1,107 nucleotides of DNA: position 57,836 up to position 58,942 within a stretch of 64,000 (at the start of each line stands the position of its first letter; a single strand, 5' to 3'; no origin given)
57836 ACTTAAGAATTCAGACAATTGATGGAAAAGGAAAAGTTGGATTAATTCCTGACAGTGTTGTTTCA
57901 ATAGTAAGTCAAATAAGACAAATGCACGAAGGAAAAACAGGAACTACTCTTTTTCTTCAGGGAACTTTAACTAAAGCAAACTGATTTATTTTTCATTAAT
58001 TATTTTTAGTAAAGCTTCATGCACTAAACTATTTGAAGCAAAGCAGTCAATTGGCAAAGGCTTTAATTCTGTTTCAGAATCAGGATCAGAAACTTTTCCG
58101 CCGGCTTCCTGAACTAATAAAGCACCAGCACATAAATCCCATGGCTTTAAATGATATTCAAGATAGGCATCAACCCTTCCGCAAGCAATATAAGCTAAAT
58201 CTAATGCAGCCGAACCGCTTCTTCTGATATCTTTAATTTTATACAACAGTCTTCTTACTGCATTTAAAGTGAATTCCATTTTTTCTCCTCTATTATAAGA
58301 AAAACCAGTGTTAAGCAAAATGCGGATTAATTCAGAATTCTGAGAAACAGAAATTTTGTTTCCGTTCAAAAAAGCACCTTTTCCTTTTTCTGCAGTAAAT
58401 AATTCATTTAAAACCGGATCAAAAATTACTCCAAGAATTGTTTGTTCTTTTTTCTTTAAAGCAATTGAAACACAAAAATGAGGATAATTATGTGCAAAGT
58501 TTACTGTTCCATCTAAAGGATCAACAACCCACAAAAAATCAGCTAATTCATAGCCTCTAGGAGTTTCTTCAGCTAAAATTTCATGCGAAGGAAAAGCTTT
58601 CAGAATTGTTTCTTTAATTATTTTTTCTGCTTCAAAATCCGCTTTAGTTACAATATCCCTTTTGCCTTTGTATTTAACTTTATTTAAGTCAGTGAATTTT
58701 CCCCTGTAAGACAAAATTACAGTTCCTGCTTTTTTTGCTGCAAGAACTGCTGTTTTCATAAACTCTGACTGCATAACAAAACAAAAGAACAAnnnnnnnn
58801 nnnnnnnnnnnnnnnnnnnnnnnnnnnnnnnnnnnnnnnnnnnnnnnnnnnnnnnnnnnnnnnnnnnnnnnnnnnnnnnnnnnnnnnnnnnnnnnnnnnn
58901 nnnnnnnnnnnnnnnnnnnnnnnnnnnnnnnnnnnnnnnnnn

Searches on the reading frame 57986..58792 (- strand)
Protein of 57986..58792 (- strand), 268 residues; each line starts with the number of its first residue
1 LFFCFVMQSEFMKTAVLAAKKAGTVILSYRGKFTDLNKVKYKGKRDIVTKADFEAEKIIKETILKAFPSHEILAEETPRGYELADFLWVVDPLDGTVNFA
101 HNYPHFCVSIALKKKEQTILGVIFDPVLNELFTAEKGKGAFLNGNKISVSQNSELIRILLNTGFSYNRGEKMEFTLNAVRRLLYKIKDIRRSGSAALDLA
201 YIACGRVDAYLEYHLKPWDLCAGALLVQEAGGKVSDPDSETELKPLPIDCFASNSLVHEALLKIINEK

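Call 12: search_protein_families(library=pfam, proteins=[window:57986-58792:-], max_evalue=0.01)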
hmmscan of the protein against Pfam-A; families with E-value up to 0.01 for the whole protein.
window:57986-58792:- (268 aa): 1 family
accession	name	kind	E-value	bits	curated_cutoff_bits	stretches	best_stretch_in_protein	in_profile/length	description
PF00459.30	Inositol_P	-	1e-69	235.5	27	1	8-266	2-267/271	Inositol monophosphatase family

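Call 14: find_encoding_contigs(protein=window:57986-58792:-, flank=10000, max_places=10)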
Protein window:57986-58792:- (268 aa): no gene with exactly this product is on record in the collection.

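Call 15: find_encoding_contigs(protein=window:57986-58774:-, flank=10000, max_places=10)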
Protein window:57986-58774:- (262 aa): no gene with exactly this product is on record in the collection.

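Call 17: find_related_loci(query=window:57986-58774:-, collection=genome_contigs, flank=6000)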
Query window:57986-58774:- (262 aa) in genome_contigs; peptide patterns used: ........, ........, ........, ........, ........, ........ (x = any residue, [..] = any of these).
188 stretches matched a pattern; 43 encode a relative of the query (tblastn E <= 1e-3); 43 distinct loci.
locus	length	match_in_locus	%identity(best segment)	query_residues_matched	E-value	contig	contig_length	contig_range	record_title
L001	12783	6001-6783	84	1-262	4e-151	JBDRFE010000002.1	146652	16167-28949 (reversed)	MAG: archaeon isolate MEGAHIT-group-1.353 k141_10673, whole genome shotgun sequence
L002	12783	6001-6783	82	1-262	7e-149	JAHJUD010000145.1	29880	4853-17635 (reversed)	MAG: Candidatus Micrarchaeota archaeon isolate OS_PC_MetaG.mb.82 OS_PC_MetaG.mb.82_k141_618582, whole genome shotgun seq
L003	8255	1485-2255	85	4-262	8e-149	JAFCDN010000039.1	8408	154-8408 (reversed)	MAG: Candidatus Iainarchaeum archaeon isolate Meg19_1012_Bin_505 Meg19_1012_Bin_505_scaffold_32378, whole genome shotgun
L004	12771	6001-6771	84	5-262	8e-148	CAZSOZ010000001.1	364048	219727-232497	MAG TPA_asm: uncultured archaeon isolate SRP141376_co4_183 genome assembly, contig: NODE_7_length_364048_cov_12.630847,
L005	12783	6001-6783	79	1-262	5e-147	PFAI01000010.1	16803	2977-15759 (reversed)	MAG: Candidatus Diapherotrites archaeon CG10_big_fil_rev_8_21_14_0_10_31_34 CG10_8_21_14_0.10_scaffold_3202_c, whole gen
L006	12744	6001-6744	49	13-260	5e-71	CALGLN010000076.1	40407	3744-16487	MAG TPA_asm: uncultured Desulfomonile sp. isolate SRR3330210_bin.136_CONCOCT_v1.1_MAG genome assembly, contig: ERZ724080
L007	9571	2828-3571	48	13-260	3e-70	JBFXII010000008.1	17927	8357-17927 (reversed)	MAG: Desulfomonilaceae bacterium isolate CA_2019_TPIn_24 NODE_10397_length_17927_cov_3.214494_TPIn, whole genome shotgun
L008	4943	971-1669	46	24-256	1e-64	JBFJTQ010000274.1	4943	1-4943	MAG: Candidatus Binatia bacterium isolate Mix_sand19.2022.05.D.23 k141_1818429_length_4943_cov_7.0000, whole genome shot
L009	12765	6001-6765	41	5-261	4e-62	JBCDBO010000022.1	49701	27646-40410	MAG: Pseudomonadota bacterium isolate P01_F01_bin.85 k141_1260425_length_49701_cov_13.0024, whole genome shotgun sequenc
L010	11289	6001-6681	45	3-230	2e-61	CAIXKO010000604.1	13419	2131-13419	MAG: uncultured Bacteroidetes bacterium isolate Loclat_bin-03441 genome assembly, contig: bin-03441:604/916, whole genom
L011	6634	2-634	47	46-256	8e-60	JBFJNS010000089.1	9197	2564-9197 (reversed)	MAG: Candidatus Binatia bacterium isolate Mix_sand17.2022.03.Z.66 k141_145473_length_9197_cov_12.1947, whole genome shot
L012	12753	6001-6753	44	4-259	3e-65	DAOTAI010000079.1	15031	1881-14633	MAG TPA_asm: Acidobacteriota bacterium isolate AMR_MDS_2037 NODE_3338_length_15031_cov_4.292935, whole genome shotgun se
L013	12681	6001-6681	42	3-230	4e-57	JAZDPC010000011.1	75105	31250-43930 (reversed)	MAG: Bacteroidota bacterium isolate MEGAHIT-group-0.816 k141_8643936, whole genome shotgun sequence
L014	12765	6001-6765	39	3-259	3e-57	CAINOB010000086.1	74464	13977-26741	MAG: uncultured Bacteroidetes bacterium isolate AM-2014_bin-1198 genome assembly, contig: bin-1198:086/130, whole genome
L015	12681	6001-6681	42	3-230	9e-57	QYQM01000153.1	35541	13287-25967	MAG: Porphyromonadaceae bacterium isolate PowLak16_MAG2 c_000000101620, whole genome shotgun sequence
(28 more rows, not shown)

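Call 24: search_protein_families(library=pfam, proteins=[L005:2995-4317:-, L001:1310-2617:-, L001:2785-3216:+, L001:3415-3846:-, L001:4791-5963:+, L005:5369-5938:+, L004:4814-5422:+, L004:2682-3332:+, L002:3528-4193:+, L002:1168-1866:-], max_evalue=0.001)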
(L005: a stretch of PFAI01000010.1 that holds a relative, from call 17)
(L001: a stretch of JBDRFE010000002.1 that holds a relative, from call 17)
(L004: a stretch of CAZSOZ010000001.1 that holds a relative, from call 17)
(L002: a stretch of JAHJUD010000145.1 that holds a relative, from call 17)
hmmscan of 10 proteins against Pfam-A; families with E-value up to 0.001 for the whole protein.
L005:2995-4317:- (440 aa): 0 families

L001:1310-2617:- (435 aa): 0 families

L001:2785-3216:+ (143 aa): 1 family
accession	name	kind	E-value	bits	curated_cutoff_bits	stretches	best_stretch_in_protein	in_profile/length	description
PF01925.25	TauE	-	0.00062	19.9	32.6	1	9-135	64-187/237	Sulfite exporter TauE/SafE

L001:3415-3846:- (143 aa): 0 families

L001:4791-5963:+ (390 aa): 1 family
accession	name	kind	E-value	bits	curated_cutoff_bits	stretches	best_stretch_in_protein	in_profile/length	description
PF04188.19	Mannosyl_trans2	-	7.4e-06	26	22.4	1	55-294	54-282/443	Mannosyltransferase (PIG-V)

L005:5369-5938:+ (189 aa): 1 family
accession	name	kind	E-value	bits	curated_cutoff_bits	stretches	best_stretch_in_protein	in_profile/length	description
PF00404.24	Dockerin_1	-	1.5e-06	28.7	22.9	1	30-83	2-56/57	Dockerin type I domain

L004:4814-5422:+ (202 aa): 1 family
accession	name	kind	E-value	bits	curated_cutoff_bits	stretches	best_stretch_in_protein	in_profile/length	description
PF00404.24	Dockerin_1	-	6.3e-08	33.1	22.9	1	44-97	2-56/57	Dockerin type I domain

L004:2682-3332:+ (216 aa): 0 families

L002:3528-4193:+ (221 aa): 1 family
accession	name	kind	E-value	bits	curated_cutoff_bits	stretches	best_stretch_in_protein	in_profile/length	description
PF00404.24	Dockerin_1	-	1.9e-06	28.4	22.9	1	61-114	2-56/57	Dockerin type I domain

L002:1168-1866:- (232 aa): 0 families

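Call 40: find_homologous_proteins(query=window:57986-58774:-, max_evalue=1e-60)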
Query window:57986-58774:- (262 aa): 317 proteins with E <= 1e-60 among 8000 candidates; the best 120 are listed.
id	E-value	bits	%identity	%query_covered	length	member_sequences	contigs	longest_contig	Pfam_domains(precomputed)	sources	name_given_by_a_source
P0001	8.7e-170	581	100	100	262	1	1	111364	PF00459.31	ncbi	-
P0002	3.3e-145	500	85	100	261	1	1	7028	PF00459.31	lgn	-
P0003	1.4e-142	492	85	99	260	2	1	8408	PF00459.31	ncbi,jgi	-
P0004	1.5e-142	492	84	100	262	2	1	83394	PF00459.31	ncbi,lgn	ncbi:MAG: inositol monophosphatase family protein [archaeon]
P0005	3.7e-142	490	84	100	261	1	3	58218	PF00459.31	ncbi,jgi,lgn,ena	-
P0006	5.9e-141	486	84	98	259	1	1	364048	PF00459.31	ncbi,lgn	-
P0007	8.6e-140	482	79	100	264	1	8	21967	PF00459.31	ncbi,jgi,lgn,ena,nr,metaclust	ncbi:MAG: inositol monophosphatase [Candidatus Diapherotrites archaeon CG10_big_fil_rev_8_21_14_0_10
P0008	1.5e-137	475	81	100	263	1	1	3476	PF00459.31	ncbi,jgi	jgi:myo-inositol-1(or 4)-monophosphatase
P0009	3.2e-135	467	79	100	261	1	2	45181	PF00459.31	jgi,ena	-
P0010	2.7e-134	464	76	100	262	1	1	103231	PF00459.31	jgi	jgi:myo-inositol-1(or 4)-monophosphatase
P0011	6.2e-131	453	83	92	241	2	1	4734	PF00459.31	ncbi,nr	ncbi:inositol monophosphatase, partial [Candidatus Micrarchaeota archaeon]|nr:inositol monophosphata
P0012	7.4e-114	397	85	78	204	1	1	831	PF00459.31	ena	-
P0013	9.6e-69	250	51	83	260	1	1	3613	PF00459.31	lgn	-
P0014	1.4e-67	246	49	97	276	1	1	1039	PF00459.31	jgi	jgi:myo-inositol-1(or 4)-monophosphatase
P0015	1.7e-67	246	46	98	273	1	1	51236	PF00459.31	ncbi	ncbi:MAG: inositol monophosphatase family protein [Nitrospirota bacterium]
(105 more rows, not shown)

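Call 41: find_encoding_contigs(protein=P0010, flank=10000, max_places=3)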
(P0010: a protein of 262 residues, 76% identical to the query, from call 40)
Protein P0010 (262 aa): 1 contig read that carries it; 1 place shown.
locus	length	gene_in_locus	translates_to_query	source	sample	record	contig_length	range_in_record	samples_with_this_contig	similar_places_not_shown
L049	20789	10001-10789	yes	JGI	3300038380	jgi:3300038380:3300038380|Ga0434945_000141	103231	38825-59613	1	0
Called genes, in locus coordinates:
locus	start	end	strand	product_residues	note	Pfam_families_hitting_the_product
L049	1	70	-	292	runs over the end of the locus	PF16881:LIAS_N, PF04055:Radical_SAM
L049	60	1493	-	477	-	PF02347:GDC-P, PF00266:Aminotran_5 (weak), PF21478:GcvP2_C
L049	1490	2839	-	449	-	PF02347:GDC-P, PF00266:Aminotran_5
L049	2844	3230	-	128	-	PF01597:GCV_H, PF00364:Biotin_lipoyl (faint)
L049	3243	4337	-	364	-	PF01571:GCV_T, PF08669:GCV_T_C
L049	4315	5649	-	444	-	PF00890:FAD_binding_2 (faint), PF01266:DAO (faint), PF03486:HI0933_like (faint), PF07992:Pyr_redox_2, PF13450:NAD_binding_8 (faint), PF13738:Pyr_redox_3, PF00070:Pyr_redox, PF02852:Pyr_redox_dim, +1 more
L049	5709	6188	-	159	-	PF00494:SQS_PSY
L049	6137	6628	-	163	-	PF00494:SQS_PSY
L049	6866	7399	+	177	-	PF00961:LAGLIDADG_1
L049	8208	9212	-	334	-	PF02543:Carbam_trans_N, PF16861:Carbam_trans_C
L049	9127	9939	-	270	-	PF02543:Carbam_trans_N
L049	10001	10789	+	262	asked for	PF00459:Inositol_P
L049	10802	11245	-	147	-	PF01047:MarR (faint), PF08279:HTH_11 (weak), PF13412:HTH_24, PF12802:MarR_2 (faint), PF13404:HTH_AsnC-type (weak), PF01037:AsnC_trans_reg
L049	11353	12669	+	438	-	PF03951:Gln-synt_N, PF00120:Gln-synt_C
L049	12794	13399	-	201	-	PF23365:DUF7090 (weak), PF24336:DUF7504, PF06745:ATPase (weak)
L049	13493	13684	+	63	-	-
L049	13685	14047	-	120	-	-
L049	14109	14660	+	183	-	-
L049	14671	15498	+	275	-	PF04414:tRNA_deacylase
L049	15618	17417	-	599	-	PF13292:DXP_synthase_N, PF02775:TPP_enzyme_C (weak), PF13292:DXP_synthase_N, PF02779:Transket_pyr, PF02780:Transketolase_C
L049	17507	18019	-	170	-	PF02542:YgbB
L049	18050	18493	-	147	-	-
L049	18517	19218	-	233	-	PF01128:IspD, PF12804:NTP_transf_3, PF02348:CTP_transf_3 (weak)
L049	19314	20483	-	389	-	PF02670:DXP_reductoisom, PF08436:DXP_redisom_C, PF13288:DXPR_C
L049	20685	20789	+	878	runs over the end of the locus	PF01326:PPDK_N, PF00391:PEP-utilizers, PF02896:PEP-utilizers_C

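Call 42: find_encoding_contigs(protein=P0004, flank=10000, max_places=3)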
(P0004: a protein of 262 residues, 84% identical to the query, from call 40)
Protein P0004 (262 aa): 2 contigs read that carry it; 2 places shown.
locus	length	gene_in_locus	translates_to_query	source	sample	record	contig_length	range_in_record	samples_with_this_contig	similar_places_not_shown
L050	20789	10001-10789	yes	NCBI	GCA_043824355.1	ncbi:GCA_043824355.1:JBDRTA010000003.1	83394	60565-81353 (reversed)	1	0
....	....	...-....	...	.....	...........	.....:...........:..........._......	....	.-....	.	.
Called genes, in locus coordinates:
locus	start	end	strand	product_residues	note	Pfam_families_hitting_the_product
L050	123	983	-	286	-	PF13495:Phage_int_SAM_4, PF02899:Phage_int_SAM_1 (weak), PF00589:Phage_integrase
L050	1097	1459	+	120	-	PF03479:PCC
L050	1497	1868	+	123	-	PF18894:PhageMetallopep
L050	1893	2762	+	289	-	PF02475:TRM5-TYW2_MTfase, PF05575:V_cholerae_RfbT (weak), PF05050:Methyltransf_21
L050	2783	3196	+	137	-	-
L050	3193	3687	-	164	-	-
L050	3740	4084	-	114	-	-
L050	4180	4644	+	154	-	PF03073:TspO_MBR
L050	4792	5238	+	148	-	PF01161:PBP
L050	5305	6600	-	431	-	-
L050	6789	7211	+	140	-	-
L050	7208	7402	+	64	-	PF12844:HTH_19, PF01381:HTH_3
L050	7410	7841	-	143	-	-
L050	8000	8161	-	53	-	-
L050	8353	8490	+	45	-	-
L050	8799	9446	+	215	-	PF04188:Mannosyl_trans2 (weak)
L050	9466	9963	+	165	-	-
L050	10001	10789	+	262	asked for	PF00459:Inositol_P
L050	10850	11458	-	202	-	PF23365:DUF7090, PF24336:DUF7504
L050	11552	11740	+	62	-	-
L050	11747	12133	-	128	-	-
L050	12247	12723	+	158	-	-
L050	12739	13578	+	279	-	PF04414:tRNA_deacylase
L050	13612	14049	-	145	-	-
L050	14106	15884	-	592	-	PF13292:DXP_synthase_N, PF00456:Transketolase_N (faint), PF02775:TPP_enzyme_C (weak), PF13292:DXP_synthase_N, PF02779:Transket_pyr, PF02780:Transketolase_C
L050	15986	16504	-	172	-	PF02542:YgbB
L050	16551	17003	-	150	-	-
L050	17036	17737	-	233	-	PF01128:IspD, PF12804:NTP_transf_3, PF02348:CTP_transf_3 (weak)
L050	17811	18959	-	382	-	PF02670:DXP_reductoisom, PF08436:DXP_redisom_C, PF13288:DXPR_C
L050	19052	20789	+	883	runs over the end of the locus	PF01326:PPDK_N, PF00391:PEP-utilizers, PF02896:PEP-utilizers_C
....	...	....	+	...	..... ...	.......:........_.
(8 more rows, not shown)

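Call 43: find_encoding_contigs(protein=P0005, flank=10000, max_places=3)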
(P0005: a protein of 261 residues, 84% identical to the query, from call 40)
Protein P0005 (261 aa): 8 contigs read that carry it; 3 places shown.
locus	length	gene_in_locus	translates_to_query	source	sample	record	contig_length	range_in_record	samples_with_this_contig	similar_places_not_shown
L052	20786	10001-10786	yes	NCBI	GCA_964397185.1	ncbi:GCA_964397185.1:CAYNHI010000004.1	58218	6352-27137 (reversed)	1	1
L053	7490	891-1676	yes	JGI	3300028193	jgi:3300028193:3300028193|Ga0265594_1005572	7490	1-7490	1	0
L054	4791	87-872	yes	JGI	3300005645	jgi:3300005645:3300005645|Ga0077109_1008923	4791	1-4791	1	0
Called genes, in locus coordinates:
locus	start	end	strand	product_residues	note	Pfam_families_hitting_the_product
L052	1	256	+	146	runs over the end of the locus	-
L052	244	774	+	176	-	-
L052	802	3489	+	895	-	PF03415:Peptidase_C11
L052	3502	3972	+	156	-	PF03073:TspO_MBR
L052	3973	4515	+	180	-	PF00583:Acetyltransf_1 (weak)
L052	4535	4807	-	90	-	-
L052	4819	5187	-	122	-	PF28474:DUF8412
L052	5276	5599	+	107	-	-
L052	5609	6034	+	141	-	-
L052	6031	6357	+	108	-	-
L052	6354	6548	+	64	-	PF12844:HTH_19, PF13560:HTH_31 (weak), PF01381:HTH_3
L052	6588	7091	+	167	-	-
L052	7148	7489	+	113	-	PF24839:DUF7718 (weak)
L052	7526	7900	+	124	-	PF25212:HVO_A0114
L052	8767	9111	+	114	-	PF23025:YbjQ_2 (weak), PF01906:YbjQ_1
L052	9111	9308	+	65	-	-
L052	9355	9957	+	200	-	PF00404:Dockerin_1 (faint)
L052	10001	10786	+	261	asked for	PF00459:Inositol_P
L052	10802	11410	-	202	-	PF23365:DUF7090 (weak), PF24336:DUF7504, PF06745:ATPase (weak)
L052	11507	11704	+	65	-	-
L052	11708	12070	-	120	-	-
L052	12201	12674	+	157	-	-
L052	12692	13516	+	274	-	PF04414:tRNA_deacylase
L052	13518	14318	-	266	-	-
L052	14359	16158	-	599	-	PF13292:DXP_synthase_N, PF02775:TPP_enzyme_C (weak), PF00676:E1_dh (weak), PF13292:DXP_synthase_N, PF02779:Transket_pyr, PF02780:Transketolase_C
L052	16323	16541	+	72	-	-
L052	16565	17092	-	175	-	PF02542:YgbB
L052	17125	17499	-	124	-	-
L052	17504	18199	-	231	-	PF00483:NTP_transferase (weak), PF01128:IspD, PF02348:CTP_transf_3, PF12804:NTP_transf_3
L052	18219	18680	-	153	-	-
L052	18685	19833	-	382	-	PF02670:DXP_reductoisom, PF08436:DXP_redisom_C, PF13288:DXPR_C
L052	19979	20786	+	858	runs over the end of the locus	PF01326:PPDK_N, PF00391:PEP-utilizers, PF02896:PEP-utilizers_C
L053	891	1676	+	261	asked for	PF00459:Inositol_P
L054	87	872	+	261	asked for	PF00459:Inositol_P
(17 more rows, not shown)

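Call 44: find_encoding_contigs(protein=P0002, flank=10000, max_places=3)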
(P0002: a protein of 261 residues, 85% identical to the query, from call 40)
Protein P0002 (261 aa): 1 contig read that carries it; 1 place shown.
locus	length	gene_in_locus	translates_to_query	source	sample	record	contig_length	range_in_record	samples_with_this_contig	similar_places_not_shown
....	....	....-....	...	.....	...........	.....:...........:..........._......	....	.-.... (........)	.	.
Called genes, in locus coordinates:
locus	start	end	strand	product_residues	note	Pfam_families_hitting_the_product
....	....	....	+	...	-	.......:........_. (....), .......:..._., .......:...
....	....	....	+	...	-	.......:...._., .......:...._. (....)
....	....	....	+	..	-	-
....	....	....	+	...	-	-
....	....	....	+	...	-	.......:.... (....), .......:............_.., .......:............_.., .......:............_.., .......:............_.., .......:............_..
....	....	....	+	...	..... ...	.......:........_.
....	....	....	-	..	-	-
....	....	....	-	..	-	?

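Call 57: find_encoding_contigs(protein=P0001, flank=10000, max_places=2)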
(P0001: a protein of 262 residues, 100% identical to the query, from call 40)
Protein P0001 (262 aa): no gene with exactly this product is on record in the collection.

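Call 75: search_protein_families(library=ncbifam, proteins=[L050:123-983:-], max_evalue=0.00001)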
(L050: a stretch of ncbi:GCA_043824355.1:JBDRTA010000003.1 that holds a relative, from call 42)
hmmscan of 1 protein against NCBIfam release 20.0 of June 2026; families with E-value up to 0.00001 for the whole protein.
L050:123-983:- (286 aa): 13 families
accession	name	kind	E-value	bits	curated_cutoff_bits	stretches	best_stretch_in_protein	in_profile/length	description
NF040815.2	recomb_XerA_Arch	equivalog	3.5e-82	275.9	220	1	21-279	5-262/263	site-specific tyrosine recombinase/integron integrase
TIGR02224.1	recomb_XerC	equivalog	1.1e-67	228.5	335.15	1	26-279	11-285/295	tyrosine recombinase XerC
TIGR02225.1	recomb_XerD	equivalog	1e-66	225.2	329.6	1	26-280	11-283/290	site-specific tyrosine recombinase XerD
NF001399.0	PRK00283.1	subfamily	7.8e-63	212.5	279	1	26-280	20-292/300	tyrosine recombinase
TIGR02249.1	integrase_gron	subfamily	2.3e-60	204.6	265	2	208-286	237-315/315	integron integrase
NF002331.0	PRK01287.1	subfamily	2e-43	148.8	371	1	70-280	93-321/365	site-specific tyrosine recombinase XerC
NF011946.0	PRK15417.1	equivalog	6.1e-40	137.4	435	2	211-285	255-329/337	integron integrase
NF003462.0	PRK05084.1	equivalog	1.1e-27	96.8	267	1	127-279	194-352/360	tyrosine recombinase XerS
NF007370.0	PRK09870.1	subfamily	9.4e-19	67.8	221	1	105-270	5-178/200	tyrosine-type DNA invertase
NF007371.0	PRK09871.1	subfamily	3.6e-16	59.3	222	1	112-270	6-173/198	tyrosine-type DNA invertase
NF002685.0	PRK02436.1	equivalog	9.1e-08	32.2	178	1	29-265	15-240/245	site-specific tyrosine recombinase XerD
NF040693.1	recomb_GmtY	equivalog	1.2e-07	31.4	340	1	182-277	333-438/441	gamma-mobile-trio recombinase GmtY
NF041502.1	integrase_1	equivalog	8.2e-06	24.8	350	0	195-280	284-369/484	site-specific integrase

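Call 78: find_homologous_proteins(query=L050:126-983:-, max_evalue=1e-40)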
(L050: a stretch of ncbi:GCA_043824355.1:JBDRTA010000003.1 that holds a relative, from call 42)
Query L050:126-983:- (286 aa): 2868 proteins with E <= 1e-40 among 8000 candidates; the best 120 are listed.
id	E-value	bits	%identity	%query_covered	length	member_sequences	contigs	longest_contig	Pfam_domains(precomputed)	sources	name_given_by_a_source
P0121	5.2e-177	605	100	100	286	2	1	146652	PF13495.13,PF00589.28,PF02899.24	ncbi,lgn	ncbi:MAG: site-specific tyrosine recombinase/integron integrase [archaeon]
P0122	1.9e-146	504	84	98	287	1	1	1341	PF13495.13,PF00589.28,PF02899.24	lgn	-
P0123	1.8e-145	501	83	98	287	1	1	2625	PF13495.13,PF00589.28,PF02899.24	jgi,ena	-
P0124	1.7e-143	495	81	98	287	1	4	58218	PF13495.13,PF00589.28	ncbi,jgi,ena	-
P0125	1.9e-141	488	79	99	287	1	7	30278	PF13495.13,PF00589.28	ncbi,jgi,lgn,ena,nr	ncbi:MAG: hypothetical protein COT90_01160 [Candidatus Diapherotrites archaeon CG10_big_fil_rev_8_21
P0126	2.4e-141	488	79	99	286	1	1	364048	PF13495.13,PF00589.28,PF02899.24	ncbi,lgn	-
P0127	2.5e-141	488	79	100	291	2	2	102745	PF13495.13,PF00589.28,PF02899.24,PF22823.3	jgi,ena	-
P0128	2.1e-138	478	80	97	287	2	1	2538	PF13495.13,PF00589.28,PF02899.24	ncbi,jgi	jgi:integrase/recombinase XerD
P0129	8.8e-136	469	78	99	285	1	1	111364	PF13495.13,PF00589.28,PF02899.24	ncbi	-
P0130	1.7e-135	468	78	98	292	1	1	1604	PF13495.13,PF00589.28,PF02899.24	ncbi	-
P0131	1.3e-133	462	77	99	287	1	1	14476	PF13495.13,PF00589.28,PF02899.24,PF22823.3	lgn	-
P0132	1.9e-133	462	79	98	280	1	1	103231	PF13495.13,PF00589.28,PF02899.24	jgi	jgi:integrase/recombinase XerD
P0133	4.2e-133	461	74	100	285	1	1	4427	PF13495.13,PF00589.28,PF02899.24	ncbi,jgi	-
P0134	4.7e-133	460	79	98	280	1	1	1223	PF13495.13,PF00589.28,PF02899.24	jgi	jgi:integrase/recombinase XerD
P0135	1.7e-130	452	74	95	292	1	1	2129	PF13495.13,PF00589.28,PF02899.24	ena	-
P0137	2.3e-116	406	68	95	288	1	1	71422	PF13495.13,PF00589.28,PF02899.24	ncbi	-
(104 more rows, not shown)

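Call 79: find_encoding_contigs(protein=P0129, flank=10000, max_places=2)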
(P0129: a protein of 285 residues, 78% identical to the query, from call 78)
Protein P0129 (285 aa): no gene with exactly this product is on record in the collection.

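Call 80: find_encoding_contigs(protein=P0124, flank=3000, max_places=2)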
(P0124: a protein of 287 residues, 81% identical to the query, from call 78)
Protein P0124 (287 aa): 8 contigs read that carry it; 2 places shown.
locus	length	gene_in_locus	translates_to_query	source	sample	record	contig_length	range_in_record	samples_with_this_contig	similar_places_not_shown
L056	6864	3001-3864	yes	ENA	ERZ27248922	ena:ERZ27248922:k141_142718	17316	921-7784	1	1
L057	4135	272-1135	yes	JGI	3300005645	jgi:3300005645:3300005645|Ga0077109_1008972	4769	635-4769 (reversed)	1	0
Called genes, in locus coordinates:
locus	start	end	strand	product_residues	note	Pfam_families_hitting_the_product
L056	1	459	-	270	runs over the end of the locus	PF00491:Arginase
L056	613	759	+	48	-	-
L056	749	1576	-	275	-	PF02475:TRM5-TYW2_MTfase (weak), PF05050:Methyltransf_21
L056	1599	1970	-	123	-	PF18894:PhageMetallopep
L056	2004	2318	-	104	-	PF01906:YbjQ_1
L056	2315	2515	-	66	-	-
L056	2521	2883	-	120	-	PF03479:PCC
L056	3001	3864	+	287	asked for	PF13495:Phage_int_SAM_4, PF00589:Phage_integrase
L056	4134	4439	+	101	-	PF05239:PRC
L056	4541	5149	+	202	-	-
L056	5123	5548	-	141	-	-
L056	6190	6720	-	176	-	PF02002:TFIIE_alpha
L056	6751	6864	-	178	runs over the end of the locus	PF00588:SpoU_methylase (weak), PF01994:Trm56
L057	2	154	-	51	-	?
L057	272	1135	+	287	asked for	PF13495:Phage_int_SAM_4, PF00589:Phage_integrase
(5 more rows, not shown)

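Call 81: find_encoding_contigs(protein=P0126, flank=3000, max_places=2)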
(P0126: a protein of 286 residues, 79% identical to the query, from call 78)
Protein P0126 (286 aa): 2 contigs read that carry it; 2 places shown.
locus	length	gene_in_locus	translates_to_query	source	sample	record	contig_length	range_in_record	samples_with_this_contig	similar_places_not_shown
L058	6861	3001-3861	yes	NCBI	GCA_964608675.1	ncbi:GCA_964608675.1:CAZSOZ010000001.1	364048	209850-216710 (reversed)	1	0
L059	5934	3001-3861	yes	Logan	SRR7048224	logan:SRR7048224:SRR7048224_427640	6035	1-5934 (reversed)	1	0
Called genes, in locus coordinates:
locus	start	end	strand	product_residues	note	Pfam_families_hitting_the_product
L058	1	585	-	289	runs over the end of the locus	PF09851:SHOCT (weak)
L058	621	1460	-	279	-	PF05575:V_cholerae_RfbT (faint), PF02475:TRM5-TYW2_MTfase, PF05050:Methyltransf_21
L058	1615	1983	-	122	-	PF18894:PhageMetallopep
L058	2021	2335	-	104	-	PF01906:YbjQ_1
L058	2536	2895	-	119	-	PF03479:PCC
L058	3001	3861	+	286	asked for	PF13495:Phage_int_SAM_4, PF02899:Phage_int_SAM_1 (weak), PF00589:Phage_integrase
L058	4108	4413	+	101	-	PF05239:PRC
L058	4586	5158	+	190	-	-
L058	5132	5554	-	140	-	-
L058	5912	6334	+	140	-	-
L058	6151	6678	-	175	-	PF02002:TFIIE_alpha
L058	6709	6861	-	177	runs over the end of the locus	PF01994:Trm56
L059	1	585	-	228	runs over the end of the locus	?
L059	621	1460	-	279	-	PF05575:V_cholerae_RfbT (faint), PF02475:TRM5-TYW2_MTfase, PF05050:Methyltransf_21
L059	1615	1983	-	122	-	PF18894:PhageMetallopep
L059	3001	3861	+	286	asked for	PF13495:Phage_int_SAM_4, PF02899:Phage_int_SAM_1 (weak), PF00589:Phage_integrase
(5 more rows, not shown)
